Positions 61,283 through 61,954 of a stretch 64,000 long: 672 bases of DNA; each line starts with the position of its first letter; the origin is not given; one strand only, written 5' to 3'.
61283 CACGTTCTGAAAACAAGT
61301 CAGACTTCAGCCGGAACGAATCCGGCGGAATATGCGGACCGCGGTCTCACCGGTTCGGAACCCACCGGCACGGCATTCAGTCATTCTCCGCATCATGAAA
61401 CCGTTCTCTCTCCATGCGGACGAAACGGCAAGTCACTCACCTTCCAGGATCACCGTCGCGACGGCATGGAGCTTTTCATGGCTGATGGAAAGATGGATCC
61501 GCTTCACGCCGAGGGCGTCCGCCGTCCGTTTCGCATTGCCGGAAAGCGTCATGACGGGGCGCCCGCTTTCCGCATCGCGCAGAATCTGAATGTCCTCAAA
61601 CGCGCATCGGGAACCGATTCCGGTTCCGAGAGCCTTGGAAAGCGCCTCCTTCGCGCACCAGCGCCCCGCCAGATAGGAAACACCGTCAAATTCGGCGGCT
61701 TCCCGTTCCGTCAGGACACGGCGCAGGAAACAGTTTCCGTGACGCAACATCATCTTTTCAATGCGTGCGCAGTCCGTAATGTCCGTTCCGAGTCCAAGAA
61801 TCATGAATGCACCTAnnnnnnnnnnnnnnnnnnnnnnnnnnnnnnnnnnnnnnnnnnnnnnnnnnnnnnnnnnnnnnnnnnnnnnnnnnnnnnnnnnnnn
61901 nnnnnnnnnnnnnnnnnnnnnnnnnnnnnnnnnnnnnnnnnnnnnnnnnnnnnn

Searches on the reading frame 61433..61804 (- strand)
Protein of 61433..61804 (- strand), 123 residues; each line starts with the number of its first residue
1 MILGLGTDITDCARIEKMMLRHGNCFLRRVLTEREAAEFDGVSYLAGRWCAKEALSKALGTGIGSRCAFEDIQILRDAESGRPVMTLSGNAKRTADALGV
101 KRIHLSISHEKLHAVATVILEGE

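Call 68: search_protein_families(library=pfam, proteins=[window:61433-61804:-], max_evalue=0.0001)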
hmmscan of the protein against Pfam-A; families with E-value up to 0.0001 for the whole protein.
window:61433-61804:- (123 aa): 1 family
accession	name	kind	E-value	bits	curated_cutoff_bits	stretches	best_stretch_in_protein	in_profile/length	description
PF01648.25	ACPS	-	1.4e-15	57.7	25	1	4-93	1-95/111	4'-phosphopantetheinyl transferase superfamily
